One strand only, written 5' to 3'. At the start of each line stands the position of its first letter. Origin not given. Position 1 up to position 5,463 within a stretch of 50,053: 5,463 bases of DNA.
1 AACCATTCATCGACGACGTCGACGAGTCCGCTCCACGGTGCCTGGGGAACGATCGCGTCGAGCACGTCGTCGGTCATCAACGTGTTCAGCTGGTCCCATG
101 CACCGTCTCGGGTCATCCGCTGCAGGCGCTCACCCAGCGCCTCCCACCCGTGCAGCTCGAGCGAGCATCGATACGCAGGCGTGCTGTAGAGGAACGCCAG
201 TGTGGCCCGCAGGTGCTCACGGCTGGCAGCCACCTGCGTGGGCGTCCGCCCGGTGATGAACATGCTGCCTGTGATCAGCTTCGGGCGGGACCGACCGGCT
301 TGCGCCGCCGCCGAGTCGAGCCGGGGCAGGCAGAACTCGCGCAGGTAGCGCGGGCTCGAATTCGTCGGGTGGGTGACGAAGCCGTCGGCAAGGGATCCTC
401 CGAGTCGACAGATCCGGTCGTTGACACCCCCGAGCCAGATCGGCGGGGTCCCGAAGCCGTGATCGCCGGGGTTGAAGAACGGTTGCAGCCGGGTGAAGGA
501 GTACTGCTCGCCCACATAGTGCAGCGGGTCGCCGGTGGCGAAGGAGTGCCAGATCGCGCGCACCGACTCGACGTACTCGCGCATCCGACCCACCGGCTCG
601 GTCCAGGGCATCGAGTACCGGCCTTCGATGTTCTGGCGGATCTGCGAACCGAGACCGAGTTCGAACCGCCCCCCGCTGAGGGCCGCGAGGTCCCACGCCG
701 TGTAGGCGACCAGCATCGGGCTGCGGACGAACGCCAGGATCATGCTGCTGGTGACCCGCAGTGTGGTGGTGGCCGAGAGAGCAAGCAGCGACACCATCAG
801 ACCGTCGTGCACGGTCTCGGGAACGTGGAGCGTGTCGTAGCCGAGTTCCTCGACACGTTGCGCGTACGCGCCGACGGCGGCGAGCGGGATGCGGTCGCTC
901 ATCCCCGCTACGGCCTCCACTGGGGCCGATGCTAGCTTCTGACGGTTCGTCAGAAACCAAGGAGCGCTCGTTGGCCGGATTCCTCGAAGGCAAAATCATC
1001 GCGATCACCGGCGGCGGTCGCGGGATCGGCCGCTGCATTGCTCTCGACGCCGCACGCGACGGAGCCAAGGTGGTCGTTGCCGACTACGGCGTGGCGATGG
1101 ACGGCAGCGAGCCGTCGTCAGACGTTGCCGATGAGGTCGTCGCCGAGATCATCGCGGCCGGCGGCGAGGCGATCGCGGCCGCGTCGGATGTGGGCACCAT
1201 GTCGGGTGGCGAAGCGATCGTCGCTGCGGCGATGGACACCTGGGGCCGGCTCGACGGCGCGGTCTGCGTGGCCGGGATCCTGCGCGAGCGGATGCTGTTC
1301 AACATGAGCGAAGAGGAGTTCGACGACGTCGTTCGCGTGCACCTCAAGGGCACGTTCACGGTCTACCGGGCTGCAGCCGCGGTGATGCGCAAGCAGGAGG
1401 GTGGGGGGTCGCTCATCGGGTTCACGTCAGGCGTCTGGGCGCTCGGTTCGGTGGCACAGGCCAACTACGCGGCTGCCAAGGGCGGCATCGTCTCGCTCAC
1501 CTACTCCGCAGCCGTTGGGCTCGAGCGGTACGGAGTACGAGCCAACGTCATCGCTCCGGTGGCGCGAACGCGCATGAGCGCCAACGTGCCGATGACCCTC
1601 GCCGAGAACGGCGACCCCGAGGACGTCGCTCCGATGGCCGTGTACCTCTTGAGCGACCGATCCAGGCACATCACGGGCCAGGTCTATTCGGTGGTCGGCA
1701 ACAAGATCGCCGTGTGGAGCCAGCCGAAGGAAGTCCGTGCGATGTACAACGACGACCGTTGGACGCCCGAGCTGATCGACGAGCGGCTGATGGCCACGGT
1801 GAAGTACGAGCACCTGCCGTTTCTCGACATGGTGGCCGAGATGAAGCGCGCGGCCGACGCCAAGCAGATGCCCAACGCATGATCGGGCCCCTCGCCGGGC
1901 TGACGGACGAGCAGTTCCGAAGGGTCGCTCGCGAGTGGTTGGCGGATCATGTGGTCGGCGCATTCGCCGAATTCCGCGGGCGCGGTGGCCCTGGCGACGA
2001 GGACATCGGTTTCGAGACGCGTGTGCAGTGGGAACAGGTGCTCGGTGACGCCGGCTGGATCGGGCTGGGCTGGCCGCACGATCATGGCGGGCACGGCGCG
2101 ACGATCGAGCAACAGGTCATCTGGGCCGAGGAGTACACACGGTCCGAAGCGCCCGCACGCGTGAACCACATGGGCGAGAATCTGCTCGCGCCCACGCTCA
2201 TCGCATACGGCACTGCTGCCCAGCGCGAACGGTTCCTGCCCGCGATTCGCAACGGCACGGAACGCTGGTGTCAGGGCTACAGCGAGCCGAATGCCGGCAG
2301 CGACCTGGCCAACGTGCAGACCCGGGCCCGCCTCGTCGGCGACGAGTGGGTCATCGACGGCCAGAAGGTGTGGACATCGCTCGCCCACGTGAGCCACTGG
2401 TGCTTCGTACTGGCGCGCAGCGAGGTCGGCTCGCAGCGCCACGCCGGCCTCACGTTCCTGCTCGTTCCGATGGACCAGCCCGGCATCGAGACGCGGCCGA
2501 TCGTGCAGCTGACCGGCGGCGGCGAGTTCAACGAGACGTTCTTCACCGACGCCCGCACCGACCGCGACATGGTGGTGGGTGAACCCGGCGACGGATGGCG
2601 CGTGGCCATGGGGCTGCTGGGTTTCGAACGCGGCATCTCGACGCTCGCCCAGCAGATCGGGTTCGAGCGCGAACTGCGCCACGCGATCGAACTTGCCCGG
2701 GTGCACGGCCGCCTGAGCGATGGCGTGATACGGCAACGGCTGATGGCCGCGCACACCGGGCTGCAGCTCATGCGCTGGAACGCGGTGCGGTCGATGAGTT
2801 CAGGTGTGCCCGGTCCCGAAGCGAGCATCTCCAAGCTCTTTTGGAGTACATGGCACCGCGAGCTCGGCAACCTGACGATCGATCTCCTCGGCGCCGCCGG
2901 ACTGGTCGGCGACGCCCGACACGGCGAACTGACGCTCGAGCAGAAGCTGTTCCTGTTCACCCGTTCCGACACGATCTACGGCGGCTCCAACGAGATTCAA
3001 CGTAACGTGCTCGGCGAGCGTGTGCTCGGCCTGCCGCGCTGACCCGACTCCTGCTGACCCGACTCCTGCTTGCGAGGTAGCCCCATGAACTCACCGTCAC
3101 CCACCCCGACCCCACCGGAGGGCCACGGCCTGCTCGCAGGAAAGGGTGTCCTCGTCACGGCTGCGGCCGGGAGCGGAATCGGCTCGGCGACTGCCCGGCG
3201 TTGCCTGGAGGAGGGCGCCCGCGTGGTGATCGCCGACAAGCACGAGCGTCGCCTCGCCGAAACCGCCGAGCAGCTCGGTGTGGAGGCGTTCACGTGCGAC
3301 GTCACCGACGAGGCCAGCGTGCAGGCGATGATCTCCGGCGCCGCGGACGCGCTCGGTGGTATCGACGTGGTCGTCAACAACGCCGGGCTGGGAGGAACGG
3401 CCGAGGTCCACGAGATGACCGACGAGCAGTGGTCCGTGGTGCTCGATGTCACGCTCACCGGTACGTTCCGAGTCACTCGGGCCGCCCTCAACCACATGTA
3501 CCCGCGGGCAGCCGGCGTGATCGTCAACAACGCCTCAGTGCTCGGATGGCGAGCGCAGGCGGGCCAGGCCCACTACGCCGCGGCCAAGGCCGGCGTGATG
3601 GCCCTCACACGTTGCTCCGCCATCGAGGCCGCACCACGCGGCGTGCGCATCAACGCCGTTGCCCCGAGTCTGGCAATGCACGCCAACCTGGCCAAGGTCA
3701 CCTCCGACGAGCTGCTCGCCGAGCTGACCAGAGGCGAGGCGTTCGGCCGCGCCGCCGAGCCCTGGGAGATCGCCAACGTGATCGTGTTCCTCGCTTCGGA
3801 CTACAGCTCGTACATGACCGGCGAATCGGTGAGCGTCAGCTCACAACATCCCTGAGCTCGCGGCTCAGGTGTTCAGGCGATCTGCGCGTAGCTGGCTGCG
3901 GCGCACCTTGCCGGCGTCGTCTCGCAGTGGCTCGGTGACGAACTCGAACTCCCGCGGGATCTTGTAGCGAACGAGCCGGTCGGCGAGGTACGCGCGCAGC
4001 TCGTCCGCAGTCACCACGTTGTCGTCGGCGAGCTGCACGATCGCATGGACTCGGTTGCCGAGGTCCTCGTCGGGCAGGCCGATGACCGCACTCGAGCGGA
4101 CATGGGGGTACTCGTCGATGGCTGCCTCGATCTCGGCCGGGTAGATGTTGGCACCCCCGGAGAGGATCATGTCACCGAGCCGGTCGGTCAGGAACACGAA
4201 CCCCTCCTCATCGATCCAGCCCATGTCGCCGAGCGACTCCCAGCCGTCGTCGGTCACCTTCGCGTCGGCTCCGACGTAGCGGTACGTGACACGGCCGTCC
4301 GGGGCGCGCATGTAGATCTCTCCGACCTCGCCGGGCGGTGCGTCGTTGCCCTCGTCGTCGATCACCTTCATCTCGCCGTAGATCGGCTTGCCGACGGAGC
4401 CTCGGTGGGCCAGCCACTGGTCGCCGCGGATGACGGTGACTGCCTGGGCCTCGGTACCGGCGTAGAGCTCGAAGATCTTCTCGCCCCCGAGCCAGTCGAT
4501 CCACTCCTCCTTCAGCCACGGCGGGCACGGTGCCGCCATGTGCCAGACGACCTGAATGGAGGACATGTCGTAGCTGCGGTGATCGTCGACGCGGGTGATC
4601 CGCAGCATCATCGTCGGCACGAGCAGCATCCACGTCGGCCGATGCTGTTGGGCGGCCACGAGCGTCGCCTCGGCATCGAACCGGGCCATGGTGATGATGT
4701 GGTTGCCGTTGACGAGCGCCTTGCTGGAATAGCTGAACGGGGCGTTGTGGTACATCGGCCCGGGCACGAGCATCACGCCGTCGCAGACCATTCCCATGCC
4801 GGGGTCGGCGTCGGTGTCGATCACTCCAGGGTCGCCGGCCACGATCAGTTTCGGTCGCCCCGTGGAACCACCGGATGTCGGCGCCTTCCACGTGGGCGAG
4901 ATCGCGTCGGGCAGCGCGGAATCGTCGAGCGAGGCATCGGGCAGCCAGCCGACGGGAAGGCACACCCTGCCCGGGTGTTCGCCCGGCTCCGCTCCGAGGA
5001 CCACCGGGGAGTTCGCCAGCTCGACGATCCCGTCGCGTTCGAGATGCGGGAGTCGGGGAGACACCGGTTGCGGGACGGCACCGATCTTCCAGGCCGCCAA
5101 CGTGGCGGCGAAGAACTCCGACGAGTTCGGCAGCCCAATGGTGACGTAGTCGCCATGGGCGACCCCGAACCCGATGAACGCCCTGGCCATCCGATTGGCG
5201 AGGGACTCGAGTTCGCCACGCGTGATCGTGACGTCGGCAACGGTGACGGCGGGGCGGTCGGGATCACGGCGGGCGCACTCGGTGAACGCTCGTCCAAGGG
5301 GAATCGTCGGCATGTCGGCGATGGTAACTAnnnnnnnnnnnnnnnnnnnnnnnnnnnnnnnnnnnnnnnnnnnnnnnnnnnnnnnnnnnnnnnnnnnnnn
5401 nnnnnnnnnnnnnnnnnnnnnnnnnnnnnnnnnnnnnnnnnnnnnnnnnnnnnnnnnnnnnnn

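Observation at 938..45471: Seven copies of a 17-bp palindrome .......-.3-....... define a regulon whose regulator is not in the window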

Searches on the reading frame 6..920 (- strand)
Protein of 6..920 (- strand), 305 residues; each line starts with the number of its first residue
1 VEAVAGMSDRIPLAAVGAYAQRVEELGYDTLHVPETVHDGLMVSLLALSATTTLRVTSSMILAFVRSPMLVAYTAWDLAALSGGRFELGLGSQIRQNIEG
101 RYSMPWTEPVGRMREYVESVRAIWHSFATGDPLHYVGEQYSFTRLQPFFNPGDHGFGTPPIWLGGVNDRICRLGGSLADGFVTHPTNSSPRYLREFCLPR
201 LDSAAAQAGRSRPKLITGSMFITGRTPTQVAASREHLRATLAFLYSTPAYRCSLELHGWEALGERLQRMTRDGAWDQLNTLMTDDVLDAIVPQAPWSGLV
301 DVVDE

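Call 11: search_protein_families(library=pfam, proteins=[window:6-920:-], max_evalue=0.00001)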
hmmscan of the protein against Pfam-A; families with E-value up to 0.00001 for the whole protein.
window:6-920:- (305 aa): 1 family
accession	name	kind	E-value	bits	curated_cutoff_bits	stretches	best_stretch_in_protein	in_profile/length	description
PF00296.26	Bac_luciferase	-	4e-51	174.7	27.9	1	11-291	20-292/314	Luciferase-like monooxygenase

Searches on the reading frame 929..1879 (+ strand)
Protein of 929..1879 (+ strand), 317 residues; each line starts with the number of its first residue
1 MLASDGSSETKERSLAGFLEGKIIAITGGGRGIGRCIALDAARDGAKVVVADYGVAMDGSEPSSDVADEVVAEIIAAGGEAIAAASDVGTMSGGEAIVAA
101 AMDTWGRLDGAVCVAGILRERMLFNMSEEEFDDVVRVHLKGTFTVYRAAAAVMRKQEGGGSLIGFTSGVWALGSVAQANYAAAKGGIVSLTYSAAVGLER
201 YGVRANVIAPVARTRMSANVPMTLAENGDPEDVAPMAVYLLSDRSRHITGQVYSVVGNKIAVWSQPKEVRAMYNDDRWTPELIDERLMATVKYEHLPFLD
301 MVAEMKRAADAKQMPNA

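Call 11: search_protein_families(library=pfam, proteins=[window:929-1879:+], max_evalue=0.00001)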
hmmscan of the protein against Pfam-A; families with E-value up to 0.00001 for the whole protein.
window:929-1879:+ (317 aa): 3 families
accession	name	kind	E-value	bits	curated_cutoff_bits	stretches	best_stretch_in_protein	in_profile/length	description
PF13561.12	adh_short_C2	-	4.7e-36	125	27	1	31-255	6-231/236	Enoyl-(Acyl carrier protein) reductase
PF00106.31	adh_short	-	5.9e-32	111.2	26.6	1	22-219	1-189/195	short chain dehydrogenase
PF08659.16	KR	-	1.3e-12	48.4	22.6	1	26-184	5-153/180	KR domain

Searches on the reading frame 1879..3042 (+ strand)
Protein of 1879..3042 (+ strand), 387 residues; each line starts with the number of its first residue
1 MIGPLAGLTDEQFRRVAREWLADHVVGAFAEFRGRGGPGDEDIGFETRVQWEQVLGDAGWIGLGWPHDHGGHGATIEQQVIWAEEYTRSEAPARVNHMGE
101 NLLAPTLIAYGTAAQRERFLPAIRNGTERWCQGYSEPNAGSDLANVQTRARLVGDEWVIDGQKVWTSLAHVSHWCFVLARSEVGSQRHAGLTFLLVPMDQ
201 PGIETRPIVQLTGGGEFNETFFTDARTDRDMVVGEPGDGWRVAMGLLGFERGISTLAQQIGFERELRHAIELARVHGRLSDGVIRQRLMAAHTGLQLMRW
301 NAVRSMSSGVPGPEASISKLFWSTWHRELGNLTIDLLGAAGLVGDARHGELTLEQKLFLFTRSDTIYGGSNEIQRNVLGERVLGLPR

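Call 11: search_protein_families(library=pfam, proteins=[window:1879-3039:+], max_evalue=0.00001)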
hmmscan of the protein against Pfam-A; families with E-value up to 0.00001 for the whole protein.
window:1879-3039:+ (387 aa): 3 families
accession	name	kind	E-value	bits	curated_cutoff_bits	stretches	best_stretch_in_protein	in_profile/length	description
PF02770.24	Acyl-CoA_dh_M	-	2.1e-20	73.1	33.3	1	131-214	1-84/97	Acyl-CoA dehydrogenase, middle domain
PF00441.29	Acyl-CoA_dh_1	-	4.2e-20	72.9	22.4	1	237-383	1-150/150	Acyl-CoA dehydrogenase, C-terminal domain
PF02771.21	Acyl-CoA_dh_N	-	8.4e-16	58.8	22.9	1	10-126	4-112/113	Acyl-CoA dehydrogenase, N-terminal domain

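Call 30: find_encoding_contigs(protein=window:1879-3042:+, flank=10000, max_places=4)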
Protein window:1879-3042:+ (387 aa): 1 contig read that carries it; 1 place shown.
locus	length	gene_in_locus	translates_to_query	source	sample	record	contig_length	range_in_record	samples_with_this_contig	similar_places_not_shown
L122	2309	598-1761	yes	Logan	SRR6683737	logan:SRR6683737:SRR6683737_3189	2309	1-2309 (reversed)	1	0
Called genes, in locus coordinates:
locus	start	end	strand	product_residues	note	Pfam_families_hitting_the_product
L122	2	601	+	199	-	?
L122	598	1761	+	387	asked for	PF02771:Acyl-CoA_dh_N, PF02770:Acyl-CoA_dh_M, PF00441:Acyl-CoA_dh_1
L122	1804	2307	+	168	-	?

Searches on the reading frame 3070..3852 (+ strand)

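Call 11: search_protein_families(library=pfam, proteins=[window:3070-3852:+], max_evalue=0.00001)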
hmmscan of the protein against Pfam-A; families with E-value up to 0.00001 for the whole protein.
window:3070-3852:+ (261 aa): 3 families
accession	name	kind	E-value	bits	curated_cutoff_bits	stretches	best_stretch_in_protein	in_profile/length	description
PF13561.12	adh_short_C2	-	4e-58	197.2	27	1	32-256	3-231/236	Enoyl-(Acyl carrier protein) reductase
PF00106.31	adh_short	-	1.8e-49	168.3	26.6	1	27-203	3-183/195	short chain dehydrogenase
PF08659.16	KR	-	3.7e-14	53.5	22.6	1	28-181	4-161/180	KR domain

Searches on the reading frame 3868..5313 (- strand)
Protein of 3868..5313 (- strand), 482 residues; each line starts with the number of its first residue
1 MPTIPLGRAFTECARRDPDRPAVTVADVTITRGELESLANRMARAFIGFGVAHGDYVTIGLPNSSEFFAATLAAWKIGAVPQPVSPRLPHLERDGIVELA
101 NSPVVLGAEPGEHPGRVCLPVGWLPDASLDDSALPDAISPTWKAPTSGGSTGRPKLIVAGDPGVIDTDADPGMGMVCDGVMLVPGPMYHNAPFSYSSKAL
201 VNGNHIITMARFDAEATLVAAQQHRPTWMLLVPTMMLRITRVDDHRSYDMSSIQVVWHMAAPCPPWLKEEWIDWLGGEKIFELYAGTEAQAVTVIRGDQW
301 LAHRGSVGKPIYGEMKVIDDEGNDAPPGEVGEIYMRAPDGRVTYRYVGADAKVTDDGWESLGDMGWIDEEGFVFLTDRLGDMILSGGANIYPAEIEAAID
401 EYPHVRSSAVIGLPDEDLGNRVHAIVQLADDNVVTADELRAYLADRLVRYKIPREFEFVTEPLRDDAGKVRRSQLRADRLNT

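Call 11: search_protein_families(library=pfam, proteins=[window:3868-5313:-], max_evalue=0.00001)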
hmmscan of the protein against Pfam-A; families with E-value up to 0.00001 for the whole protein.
window:3868-5313:- (482 aa): 2 families
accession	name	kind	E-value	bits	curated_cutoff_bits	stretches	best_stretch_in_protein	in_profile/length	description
PF00501.34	AMP-binding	-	2.1e-52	178.7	29.9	1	10-338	1-377/384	AMP-binding enzyme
PF13193.12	AMP-binding_C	-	1.8e-11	45.3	24.5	1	394-461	1-68/76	AMP-binding enzyme C-terminal domain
